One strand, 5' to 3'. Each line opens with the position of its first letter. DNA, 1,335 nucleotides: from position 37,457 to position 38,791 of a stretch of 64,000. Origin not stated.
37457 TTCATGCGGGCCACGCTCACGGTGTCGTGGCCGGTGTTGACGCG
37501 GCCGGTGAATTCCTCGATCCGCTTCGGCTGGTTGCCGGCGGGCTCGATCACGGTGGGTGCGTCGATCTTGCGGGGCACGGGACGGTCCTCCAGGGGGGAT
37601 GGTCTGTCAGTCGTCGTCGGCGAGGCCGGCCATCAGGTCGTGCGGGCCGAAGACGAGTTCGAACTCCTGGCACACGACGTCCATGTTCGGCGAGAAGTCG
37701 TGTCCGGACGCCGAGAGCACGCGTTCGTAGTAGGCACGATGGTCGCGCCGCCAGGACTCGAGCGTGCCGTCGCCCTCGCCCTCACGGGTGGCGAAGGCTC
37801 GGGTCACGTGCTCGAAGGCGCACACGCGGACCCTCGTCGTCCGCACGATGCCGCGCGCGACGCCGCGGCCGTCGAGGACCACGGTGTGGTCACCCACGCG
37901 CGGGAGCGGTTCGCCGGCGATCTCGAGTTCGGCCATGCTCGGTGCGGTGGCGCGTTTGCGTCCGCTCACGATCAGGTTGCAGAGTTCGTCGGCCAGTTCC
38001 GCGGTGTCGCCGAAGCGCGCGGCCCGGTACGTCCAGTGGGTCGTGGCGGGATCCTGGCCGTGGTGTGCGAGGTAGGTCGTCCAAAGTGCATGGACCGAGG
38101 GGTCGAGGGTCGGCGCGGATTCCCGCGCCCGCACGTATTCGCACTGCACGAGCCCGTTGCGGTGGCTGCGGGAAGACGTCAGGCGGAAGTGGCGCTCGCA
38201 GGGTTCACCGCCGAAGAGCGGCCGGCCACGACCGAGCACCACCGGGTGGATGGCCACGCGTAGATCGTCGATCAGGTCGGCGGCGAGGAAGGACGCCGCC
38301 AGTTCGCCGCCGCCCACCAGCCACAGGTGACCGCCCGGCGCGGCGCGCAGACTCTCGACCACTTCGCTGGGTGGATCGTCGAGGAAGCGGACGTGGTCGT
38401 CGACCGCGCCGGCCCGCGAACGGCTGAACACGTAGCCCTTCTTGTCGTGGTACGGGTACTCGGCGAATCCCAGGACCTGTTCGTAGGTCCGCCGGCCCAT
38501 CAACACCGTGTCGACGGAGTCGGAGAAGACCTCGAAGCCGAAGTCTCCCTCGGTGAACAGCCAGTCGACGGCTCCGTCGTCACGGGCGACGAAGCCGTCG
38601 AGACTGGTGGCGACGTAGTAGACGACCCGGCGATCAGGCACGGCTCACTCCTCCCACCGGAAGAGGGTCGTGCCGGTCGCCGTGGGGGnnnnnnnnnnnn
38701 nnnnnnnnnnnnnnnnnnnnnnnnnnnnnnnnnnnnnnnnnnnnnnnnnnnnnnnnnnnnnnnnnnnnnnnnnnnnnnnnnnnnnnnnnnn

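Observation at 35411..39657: Co-oriented gene string of nucleic-acid-related domains of unknown collective function: NYN-S1, RibD_C-ASCH, cupin, TM protein, DUF429 (RNase-H fold), TM protein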

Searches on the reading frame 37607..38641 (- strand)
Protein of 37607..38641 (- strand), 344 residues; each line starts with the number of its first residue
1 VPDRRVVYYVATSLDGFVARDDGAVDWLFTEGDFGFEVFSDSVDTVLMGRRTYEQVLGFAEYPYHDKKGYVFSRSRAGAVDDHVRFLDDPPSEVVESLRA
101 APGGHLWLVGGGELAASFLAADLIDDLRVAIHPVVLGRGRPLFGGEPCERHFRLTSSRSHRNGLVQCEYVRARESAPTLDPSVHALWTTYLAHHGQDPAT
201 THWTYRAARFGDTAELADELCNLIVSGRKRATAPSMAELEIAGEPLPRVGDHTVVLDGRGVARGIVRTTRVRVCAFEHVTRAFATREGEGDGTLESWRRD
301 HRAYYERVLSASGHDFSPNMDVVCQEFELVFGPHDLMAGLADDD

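Call 5: search_protein_families(library=padloc, proteins=[window:37607-38641:-], max_evalue=0.01)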
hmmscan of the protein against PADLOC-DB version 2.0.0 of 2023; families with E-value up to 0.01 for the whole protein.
window:37607-38641:- (344 aa): 0 families

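Call 6: search_protein_families(library=pfam, proteins=[window:37607-38641:-], max_evalue=0.01)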
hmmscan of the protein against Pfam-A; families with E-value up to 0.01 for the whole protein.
window:37607-38641:- (344 aa): 2 families
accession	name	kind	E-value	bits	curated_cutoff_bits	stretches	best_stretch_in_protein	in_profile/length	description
PF04266.20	ASCH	-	5.6e-21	75.6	21.2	1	217-331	4-103/103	ASCH domain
PF01872.23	RibD_C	-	1.3e-20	74.5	24.1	1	6-165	3-196/197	RibD C-terminal domain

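Call 7: search_protein_families(library=ncbifam, proteins=[window:37607-38641:-], max_evalue=0.01)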
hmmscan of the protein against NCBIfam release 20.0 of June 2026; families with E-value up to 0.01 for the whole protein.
window:37607-38641:- (344 aa): 4 families
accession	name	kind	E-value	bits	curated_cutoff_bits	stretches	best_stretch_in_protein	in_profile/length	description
TIGR00227.1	ribD_Cterm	domain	8.9e-05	22.1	150.15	1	93-137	132-176/216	riboflavin-specific deaminase C-terminal domain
TIGR01508.1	rib_reduct_arch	equivalog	9.1e-05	21.7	186.45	1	105-139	139-174/210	2,5-diamino-6-(ribosylamino)-4(3H)-pyrimidinone 5'-phosphate reductase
NF010663.0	PRK14059.1-1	equivalog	0.0009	18.6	184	1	94-172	169-252/253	pyrimidine reductase family protein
NF010664.0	PRK14059.1-2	equivalog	0.0079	15.9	226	0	110-173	192-257/257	pyrimidine reductase family protein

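Call 21: find_homologous_proteins(query=window:37607-38641:-)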
Query window:37607-38641:- (344 aa): 263 proteins with E <= 0.001 among 8000 candidates; the best 120 are listed.
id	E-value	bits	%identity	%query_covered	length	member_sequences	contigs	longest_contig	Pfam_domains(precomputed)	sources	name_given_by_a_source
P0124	5.9e-224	761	96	100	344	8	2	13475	PF01872.23,PF04266.21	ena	-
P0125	6.9e-176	603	78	99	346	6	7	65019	PF01872.23,PF04266.21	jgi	-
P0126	7.3e-144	497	66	97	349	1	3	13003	PF01872.23,PF04266.21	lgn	-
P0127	2.8e-143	495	67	99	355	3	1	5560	PF01872.23,PF04266.21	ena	-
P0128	1.7e-140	486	64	99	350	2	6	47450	PF01872.23,PF04266.21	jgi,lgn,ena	-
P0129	1.1e-138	480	65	99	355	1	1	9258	PF01872.23,PF04266.21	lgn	-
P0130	1.1e-114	401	99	52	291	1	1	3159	PF01872.23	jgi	jgi:dihydrofolate reductase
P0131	1.5e-54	204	39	97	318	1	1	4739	PF01872.23,PF04266.21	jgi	jgi:uncharacterized protein YhfF/dihydrofolate reductase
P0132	6.4e-46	175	50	48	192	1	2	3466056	PF00186.25,PF01872.23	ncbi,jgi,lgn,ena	ncbi:MAG: dihydrofolate reductase family protein [Candidatus Competibacter sp.]|jgi:dihydrofolate re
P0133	1.8e-43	167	44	50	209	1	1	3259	PF00186.25,PF01872.23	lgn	-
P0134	1.8e-42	164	46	49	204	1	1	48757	PF01872.23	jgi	jgi:dihydrofolate reductase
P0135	3.8e-41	160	46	49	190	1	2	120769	PF01872.23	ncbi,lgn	-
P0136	2.8e-40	157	47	50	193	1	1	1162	PF01872.23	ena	-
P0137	3.8e-39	153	45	49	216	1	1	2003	PF01872.23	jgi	jgi:dihydrofolate reductase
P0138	9.4e-38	148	45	49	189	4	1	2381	PF01872.23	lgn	-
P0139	2.1e-37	147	48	50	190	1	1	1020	PF00186.25,PF01872.23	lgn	-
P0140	3.3e-37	147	42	60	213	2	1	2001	PF01872.23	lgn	-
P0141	5.5e-37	146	46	52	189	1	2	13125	PF01872.23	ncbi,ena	-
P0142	1.3e-36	145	42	49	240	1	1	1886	PF01872.23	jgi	jgi:dihydrofolate reductase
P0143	4.1e-36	143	42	49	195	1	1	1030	PF01872.23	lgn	-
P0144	5.9e-36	142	45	52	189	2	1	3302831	PF01872.23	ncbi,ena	-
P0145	4.6e-35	140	45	48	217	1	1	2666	PF01872.23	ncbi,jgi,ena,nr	ncbi:MAG TPA: dihydrofolate reductase family protein [bacterium]|nr:dihydrofolate reductase family p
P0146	1.0e-34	138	43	49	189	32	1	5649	PF01872.23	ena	-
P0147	2.3e-33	134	42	49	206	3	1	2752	PF01872.23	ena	-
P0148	4.0e-33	133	41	49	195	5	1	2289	PF01872.23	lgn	-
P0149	1.2e-32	132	42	48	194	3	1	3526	PF01872.23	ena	-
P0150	1.4e-32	131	42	48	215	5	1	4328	PF01872.23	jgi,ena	-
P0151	2.2e-32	131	44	48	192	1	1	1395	PF01872.23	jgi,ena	-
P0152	3.7e-32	130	47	51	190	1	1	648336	PF01872.23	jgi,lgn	jgi:dihydrofolate reductase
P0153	9.5e-32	129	47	48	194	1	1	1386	PF01872.23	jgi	jgi:dihydrofolate reductase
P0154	1.7e-31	128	46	48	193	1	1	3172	PF01872.23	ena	-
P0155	8.3e-31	126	40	51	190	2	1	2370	PF00186.25,PF01872.23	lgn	-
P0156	1.2e-30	125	42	51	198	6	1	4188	PF01872.23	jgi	jgi:dihydrofolate reductase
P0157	1.2e-29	122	40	49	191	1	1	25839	PF01872.23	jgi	jgi:dihydrofolate reductase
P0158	5.2e-29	120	41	48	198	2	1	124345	PF01872.23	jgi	jgi:dihydrofolate reductase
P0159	3.7e-28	117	42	48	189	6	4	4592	PF01872.23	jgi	jgi:dihydrofolate reductase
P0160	8.1e-28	116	39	48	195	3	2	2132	PF01872.23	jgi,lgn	-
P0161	2.0e-27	114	41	48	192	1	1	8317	PF01872.23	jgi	jgi:dihydrofolate reductase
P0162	4.3e-27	113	43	49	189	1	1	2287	PF01872.23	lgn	-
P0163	7.8e-27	112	41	45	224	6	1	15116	PF01872.23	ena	-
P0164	1.7e-26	111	37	52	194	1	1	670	PF01872.23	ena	-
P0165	5.4e-26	110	41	49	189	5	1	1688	PF01872.23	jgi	jgi:dihydrofolate reductase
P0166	5.8e-26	110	41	49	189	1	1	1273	PF01872.23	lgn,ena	-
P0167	9.3e-26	109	38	48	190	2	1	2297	PF01872.23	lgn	-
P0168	1.0e-25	109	36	48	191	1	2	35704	PF01872.23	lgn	-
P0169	1.3e-25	108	37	48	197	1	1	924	PF01872.23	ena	-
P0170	1.6e-25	108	44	36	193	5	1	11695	PF04266.21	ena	-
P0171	3.8e-25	107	50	36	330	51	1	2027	PF13508.14,PF00583.32,PF04266.21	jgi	jgi:uncharacterized protein YhfF/GNAT superfamily N-acetyltransferase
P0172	3.9e-25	107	39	37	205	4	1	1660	PF01872.23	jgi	jgi:dihydrofolate reductase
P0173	4.0e-25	107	40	48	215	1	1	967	PF01872.23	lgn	-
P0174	6.2e-25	106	48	37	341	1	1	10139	PF13673.14,PF13420.14,PF13302.14,PF13508.14,PF08445.17,PF00583.32,PF04266.21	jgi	-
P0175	6.9e-25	106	42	48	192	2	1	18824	PF01872.23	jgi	jgi:dihydrofolate reductase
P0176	1.4e-24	105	47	36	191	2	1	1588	PF04266.21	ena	-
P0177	1.7e-24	105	43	44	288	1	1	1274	PF21805.4,PF04266.21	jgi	jgi:uncharacterized protein YhfF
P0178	1.8e-24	105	40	49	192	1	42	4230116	PF01872.23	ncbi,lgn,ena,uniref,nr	ncbi:dihydrofolate reductase family protein [Skermania piniformis]|uniref:Dihydrofolate reductase fa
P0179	1.9e-24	105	44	37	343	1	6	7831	PF13673.14,PF13420.14,PF13302.14,PF13508.14,PF08445.17,PF00583.32,PF04266.21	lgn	-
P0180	3.8e-24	104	43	46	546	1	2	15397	PF00291.32,PF04266.21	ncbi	-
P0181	4.5e-24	103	40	47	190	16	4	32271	PF01872.23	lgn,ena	-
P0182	5.1e-24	103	37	48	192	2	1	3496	PF01872.23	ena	-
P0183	6.3e-24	103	41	47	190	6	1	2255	PF01872.23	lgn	-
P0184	8.2e-24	103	40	49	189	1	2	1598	PF01872.23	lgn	-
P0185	8.5e-24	102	39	48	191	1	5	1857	PF01872.23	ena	-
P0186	1.3e-23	102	36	48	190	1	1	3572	PF01872.23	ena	-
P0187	1.5e-23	102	37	48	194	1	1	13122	PF01872.23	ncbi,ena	-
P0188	1.9e-23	101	47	36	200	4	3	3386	PF04266.21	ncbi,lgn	-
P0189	2.0e-23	101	41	51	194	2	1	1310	PF01872.23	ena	-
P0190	2.1e-23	101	36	48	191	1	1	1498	PF00186.25,PF01872.23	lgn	-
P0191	3.5e-23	100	42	42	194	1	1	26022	PF01872.23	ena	-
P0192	3.7e-23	100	38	48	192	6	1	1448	PF01872.23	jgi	jgi:dihydrofolate reductase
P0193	3.9e-23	100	35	48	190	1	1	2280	PF01872.23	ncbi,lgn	ncbi:MAG: dihydrofolate reductase family protein [Microcoleus sp.]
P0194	4.2e-23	100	42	48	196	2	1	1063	PF01872.23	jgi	jgi:dihydrofolate reductase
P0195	4.3e-23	100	38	50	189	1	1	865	PF01872.23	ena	-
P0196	5.1e-23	100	37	49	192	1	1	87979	PF01872.23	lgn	-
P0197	6.4e-23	100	39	49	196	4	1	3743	PF01872.23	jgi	jgi:dihydrofolate reductase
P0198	7.5e-23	99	38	53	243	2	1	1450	PF01872.23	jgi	jgi:dihydrofolate reductase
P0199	7.6e-23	99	34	48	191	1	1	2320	PF01872.23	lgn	-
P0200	8.9e-23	99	37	51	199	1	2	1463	PF01872.23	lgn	-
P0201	1.1e-22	99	37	49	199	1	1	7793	PF01872.23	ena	-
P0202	1.3e-22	99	37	51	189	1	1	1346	PF01872.23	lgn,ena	-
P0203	1.4e-22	99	37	47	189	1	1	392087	PF01872.23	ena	-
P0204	1.6e-22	98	37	48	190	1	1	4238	PF00186.25,PF01872.23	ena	-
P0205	1.7e-22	98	38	51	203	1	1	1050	PF01872.23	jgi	jgi:dihydrofolate reductase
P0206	1.9e-22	98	41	47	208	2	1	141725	PF01872.23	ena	-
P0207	2.0e-22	98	37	49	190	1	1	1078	PF01872.23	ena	-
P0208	2.2e-22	98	36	48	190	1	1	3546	PF01872.23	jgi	jgi:dihydrofolate reductase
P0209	2.3e-22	98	35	48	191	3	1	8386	PF01872.23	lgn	-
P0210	2.3e-22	98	46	37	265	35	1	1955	PF04266.21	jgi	jgi:uncharacterized protein YhfF/GNAT superfamily N-acetyltransferase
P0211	2.9e-22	97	39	51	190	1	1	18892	PF01872.23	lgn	-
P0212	3.0e-22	97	41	47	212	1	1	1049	PF01872.23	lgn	-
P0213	3.1e-22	97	39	52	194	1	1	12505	PF01872.23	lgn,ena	-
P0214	3.3e-22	97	38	50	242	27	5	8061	PF01872.23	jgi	jgi:dihydrofolate reductase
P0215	3.6e-22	97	38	48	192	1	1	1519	PF01872.23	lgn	-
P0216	4.1e-22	97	34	48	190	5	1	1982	PF00186.25,PF01872.23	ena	-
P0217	6.3e-22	96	36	49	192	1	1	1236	PF01872.23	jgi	-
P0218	7.6e-22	96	36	48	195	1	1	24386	PF01872.23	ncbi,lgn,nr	ncbi:MAG TPA: dihydrofolate reductase family protein [Roseiflexaceae bacterium]|nr:dihydrofolate red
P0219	7.8e-22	96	49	21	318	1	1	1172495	PF01872.23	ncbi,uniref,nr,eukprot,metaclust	ncbi:hypothetical protein GPECTOR_35g955 [Gonium pectorale]|uniref:Bacterial bifunctional deaminase-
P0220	9.3e-22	96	39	48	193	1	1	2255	PF01872.23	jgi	jgi:dihydrofolate reductase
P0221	9.6e-22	96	34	51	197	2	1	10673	PF01872.23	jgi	jgi:dihydrofolate reductase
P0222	1.0e-21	96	37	47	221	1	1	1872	PF01872.23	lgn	-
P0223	1.2e-21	95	34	48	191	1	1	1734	PF00186.25,PF01872.23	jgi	jgi:dihydrofolate reductase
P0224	1.6e-21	95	39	49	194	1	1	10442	PF01872.23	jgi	jgi:dihydrofolate reductase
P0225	1.7e-21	95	34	48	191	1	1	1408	PF00186.25,PF01872.23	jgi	jgi:dihydrofolate reductase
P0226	2.3e-21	95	33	49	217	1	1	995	PF01872.23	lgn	-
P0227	3.0e-21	94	41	50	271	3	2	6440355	PF01872.23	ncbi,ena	-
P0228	3.6e-21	94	37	48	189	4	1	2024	PF01872.23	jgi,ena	-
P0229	3.8e-21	94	37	49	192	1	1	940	PF01872.23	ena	-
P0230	4.0e-21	94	37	48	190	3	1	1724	PF01872.23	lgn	-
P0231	4.2e-21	94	38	48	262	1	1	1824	PF01872.23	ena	-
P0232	4.5e-21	94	40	41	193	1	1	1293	PF01872.23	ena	-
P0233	4.9e-21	93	36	49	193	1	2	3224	PF01872.23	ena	-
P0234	5.5e-21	93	37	48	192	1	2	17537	PF01872.23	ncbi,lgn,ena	ncbi:MAG: dihydrofolate reductase family protein [Acidobacteriota bacterium]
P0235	5.8e-21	93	34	48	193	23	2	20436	PF01872.23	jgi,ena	jgi:dihydrofolate reductase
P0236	6.7e-21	93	38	48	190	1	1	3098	PF01872.23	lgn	-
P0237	9.6e-21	92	37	49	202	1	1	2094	PF01872.23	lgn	-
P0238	9.7e-21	92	41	41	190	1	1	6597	PF01872.23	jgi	jgi:dihydrofolate reductase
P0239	9.8e-21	92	39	49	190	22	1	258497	PF01872.23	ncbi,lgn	ncbi:dihydrofolate reductase family protein [Rhodococcus sp. NPDC003994]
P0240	1.0e-20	92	38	51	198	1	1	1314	PF01872.23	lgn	-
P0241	1.3e-20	92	35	48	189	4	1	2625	PF01872.23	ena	-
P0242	1.3e-20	92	37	50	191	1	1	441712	PF01872.23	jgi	jgi:dihydrofolate reductase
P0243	1.4e-20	92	35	50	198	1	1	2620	PF01872.23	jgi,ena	-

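Call 58: find_encoding_contigs(protein=P0131, flank=5000, max_places=3)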
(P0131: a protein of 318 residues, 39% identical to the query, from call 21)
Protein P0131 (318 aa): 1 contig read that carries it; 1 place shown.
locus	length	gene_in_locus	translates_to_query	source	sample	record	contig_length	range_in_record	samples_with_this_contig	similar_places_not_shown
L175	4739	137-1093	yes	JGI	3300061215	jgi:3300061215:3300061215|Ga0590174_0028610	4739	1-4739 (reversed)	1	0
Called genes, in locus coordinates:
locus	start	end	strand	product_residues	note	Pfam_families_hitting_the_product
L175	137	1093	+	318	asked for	PF01872:RibD_C, PF04266:ASCH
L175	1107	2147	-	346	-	PF02126:PTE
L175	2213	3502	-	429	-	PF01208:URO-D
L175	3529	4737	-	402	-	?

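Call 61: search_solved_structures(query=window:37607-38641:-, max_evalue=0.01, show_alignments=0)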
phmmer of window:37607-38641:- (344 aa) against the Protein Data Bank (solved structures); distinct sequences matched with E-value up to 0.01: 10.
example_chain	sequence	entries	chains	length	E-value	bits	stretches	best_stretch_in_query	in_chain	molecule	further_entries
2gd9_A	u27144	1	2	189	5.5e-30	107.9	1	3-169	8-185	Hypothetical protein yyaP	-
1t62_A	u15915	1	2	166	4.8e-24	88.4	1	183-330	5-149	conserved hypothetical protein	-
3jtw_A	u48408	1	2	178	4.2e-23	85.3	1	4-147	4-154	Dihydrofolate reductase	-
2xw7_A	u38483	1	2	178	9e-23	84.2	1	5-141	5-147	DIHYDROFOLATE REDUCTASE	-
7xh2_A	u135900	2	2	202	1.3e-19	73.8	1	5-167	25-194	Uncharacterized protein sfcH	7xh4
3ky8_A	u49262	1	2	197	4e-18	68.9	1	7-173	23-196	Putative riboflavin biosynthesis protein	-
3s9x_A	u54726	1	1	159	1.8e-13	53.7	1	190-331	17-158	ASCH domain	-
1cz3_A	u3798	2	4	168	3.9e-09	39.4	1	5-152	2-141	DIHYDROFOLATE REDUCTASE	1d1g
8jsv_A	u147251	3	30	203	1.2e-06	31.2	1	47-175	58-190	Dihydrofolate reductase family protein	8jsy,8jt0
3kgy_A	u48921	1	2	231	2.6e-05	26.8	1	47-145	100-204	Bifunctional deaminase-reductase domain protein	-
